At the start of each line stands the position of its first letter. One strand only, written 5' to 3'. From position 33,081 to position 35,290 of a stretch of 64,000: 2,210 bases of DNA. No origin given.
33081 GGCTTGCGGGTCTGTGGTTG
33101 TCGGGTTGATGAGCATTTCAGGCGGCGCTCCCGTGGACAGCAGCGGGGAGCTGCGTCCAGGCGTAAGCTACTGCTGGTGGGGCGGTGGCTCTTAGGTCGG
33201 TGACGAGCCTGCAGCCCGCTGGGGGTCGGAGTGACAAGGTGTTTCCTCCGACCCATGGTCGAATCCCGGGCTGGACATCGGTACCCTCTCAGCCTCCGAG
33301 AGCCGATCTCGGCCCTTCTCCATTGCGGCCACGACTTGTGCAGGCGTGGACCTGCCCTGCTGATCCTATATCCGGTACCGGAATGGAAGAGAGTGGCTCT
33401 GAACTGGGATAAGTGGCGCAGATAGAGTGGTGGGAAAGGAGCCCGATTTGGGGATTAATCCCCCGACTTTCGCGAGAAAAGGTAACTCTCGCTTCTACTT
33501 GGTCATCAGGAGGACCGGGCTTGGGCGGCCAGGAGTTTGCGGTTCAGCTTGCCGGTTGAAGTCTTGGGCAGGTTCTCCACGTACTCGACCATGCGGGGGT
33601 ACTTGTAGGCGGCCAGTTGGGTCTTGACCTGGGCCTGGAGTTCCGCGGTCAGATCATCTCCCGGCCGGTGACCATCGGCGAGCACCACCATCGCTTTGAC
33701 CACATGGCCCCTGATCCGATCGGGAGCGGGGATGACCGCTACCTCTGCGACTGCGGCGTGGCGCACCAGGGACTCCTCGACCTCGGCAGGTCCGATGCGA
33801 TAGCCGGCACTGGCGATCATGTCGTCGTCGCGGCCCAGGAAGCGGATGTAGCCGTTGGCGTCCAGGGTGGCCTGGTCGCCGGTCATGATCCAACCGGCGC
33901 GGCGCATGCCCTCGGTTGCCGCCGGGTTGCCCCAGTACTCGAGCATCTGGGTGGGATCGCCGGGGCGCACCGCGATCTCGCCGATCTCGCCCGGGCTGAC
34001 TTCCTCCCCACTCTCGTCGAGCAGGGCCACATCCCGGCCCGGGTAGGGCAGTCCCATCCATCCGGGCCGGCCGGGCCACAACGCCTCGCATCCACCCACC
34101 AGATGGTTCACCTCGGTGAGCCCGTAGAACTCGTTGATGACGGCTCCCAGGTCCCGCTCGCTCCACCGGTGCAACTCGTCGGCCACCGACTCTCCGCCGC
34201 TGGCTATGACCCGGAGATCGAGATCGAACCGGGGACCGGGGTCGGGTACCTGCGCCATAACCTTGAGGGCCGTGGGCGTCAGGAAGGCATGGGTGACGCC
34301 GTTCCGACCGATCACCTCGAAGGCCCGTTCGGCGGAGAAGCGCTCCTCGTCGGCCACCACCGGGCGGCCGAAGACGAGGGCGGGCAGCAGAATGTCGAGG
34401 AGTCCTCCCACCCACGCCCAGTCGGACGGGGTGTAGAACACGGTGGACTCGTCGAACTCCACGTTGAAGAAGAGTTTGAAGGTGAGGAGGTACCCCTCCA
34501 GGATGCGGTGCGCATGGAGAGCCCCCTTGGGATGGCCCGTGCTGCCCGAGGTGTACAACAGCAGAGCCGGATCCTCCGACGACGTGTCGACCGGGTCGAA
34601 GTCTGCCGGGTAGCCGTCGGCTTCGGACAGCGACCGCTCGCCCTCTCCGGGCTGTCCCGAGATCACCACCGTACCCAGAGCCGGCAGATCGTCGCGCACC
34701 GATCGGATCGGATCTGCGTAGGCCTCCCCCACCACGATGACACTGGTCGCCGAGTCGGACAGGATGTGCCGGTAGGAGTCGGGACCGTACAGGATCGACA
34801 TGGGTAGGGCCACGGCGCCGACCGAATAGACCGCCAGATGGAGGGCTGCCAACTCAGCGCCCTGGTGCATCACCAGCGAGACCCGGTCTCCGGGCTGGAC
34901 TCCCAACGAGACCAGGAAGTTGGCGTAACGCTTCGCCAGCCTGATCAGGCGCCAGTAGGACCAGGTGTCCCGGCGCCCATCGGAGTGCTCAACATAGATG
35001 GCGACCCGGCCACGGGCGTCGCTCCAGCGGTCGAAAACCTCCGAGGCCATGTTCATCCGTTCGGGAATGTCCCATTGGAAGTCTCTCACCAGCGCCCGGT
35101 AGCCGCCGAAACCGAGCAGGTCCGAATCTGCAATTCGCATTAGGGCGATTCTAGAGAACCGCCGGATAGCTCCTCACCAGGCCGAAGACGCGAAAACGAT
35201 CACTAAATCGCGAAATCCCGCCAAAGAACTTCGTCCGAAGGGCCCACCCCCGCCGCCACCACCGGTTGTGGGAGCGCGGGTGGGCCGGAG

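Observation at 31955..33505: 1.5-kb ORF-poor island between the FAD oxidoreductase and acyl-CoA synthetase genes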

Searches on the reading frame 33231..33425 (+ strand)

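Call 10: search_protein_families(library=pfam, proteins=[window:33231-33425:+], max_evalue=1)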
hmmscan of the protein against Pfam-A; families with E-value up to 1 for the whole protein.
window:33231-33425:+ (64 aa): 0 families

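Call 41: search_protein_families(library=pfam, max_evalue=1, proteins=[L049:5828-6805:+])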
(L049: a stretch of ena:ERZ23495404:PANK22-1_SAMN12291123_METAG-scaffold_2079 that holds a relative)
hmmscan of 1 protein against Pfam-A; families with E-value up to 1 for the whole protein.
L049:5828-6805:+ (326 aa): 4 families
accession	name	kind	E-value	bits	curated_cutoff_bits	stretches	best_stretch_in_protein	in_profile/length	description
PF00395.25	SLH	-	1.7e-11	44.3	20.8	3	97-142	1-44/44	S-layer homology domain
PF03913.18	Ragweed_pollen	-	6.2e-06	26.5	25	2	184-197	18-31/44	Ragweed group 5 pollen allergen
PF07878.17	RHH_5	-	0.066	13.4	26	0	190-208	18-37/43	CopG-like RHH_1 or ribbon-helix-helix domain, RHH_5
PF12752.12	SUZ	-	0.29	12.3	25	0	313-326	41-54/56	SUZ domain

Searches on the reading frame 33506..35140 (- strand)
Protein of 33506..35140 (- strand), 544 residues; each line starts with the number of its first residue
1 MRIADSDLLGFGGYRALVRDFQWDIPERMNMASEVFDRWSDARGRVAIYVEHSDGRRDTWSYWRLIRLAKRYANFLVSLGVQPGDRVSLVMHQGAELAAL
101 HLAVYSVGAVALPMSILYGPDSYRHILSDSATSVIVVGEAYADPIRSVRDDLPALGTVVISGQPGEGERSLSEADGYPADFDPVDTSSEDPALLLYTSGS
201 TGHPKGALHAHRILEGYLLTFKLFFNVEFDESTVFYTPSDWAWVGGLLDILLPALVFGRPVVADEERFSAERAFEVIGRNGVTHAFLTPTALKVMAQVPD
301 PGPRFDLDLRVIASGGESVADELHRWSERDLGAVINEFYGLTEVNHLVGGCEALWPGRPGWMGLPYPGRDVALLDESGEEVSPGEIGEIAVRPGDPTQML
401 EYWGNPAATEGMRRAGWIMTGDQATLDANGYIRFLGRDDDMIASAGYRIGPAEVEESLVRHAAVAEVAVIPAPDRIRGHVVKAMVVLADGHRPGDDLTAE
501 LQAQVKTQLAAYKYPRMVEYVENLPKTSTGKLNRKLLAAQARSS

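Call 10: search_protein_families(library=pfam, proteins=[window:33506-35140:-], max_evalue=1)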
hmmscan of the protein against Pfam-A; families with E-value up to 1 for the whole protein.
window:33506-35140:- (544 aa): 2 families
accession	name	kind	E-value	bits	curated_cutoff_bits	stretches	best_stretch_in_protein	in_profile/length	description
PF00501.34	AMP-binding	-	5.2e-64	216.9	29.9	1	44-403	10-384/384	AMP-binding enzyme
PF13193.12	AMP-binding_C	-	1.2e-20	74.7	24.5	1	453-531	1-76/76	AMP-binding enzyme C-terminal domain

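Call 13: find_encoding_contigs(protein=window:33506-35140:-, flank=6000, max_places=6)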
Protein window:33506-35140:- (544 aa): no gene with exactly this product is on record in the collection.

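Call 41: search_protein_families(library=pfam, max_evalue=1, proteins=[L049:5828-6805:+])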
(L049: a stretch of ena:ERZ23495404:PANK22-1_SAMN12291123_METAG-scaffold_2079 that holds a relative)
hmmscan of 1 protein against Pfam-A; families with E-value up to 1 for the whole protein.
L049:5828-6805:+ (326 aa): 4 families
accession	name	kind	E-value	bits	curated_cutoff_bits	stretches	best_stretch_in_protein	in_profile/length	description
PF00395.25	SLH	-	1.7e-11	44.3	20.8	3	97-142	1-44/44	S-layer homology domain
PF03913.18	Ragweed_pollen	-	6.2e-06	26.5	25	2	184-197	18-31/44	Ragweed group 5 pollen allergen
PF07878.17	RHH_5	-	0.066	13.4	26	0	190-208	18-37/43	CopG-like RHH_1 or ribbon-helix-helix domain, RHH_5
PF12752.12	SUZ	-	0.29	12.3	25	0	313-326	41-54/56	SUZ domain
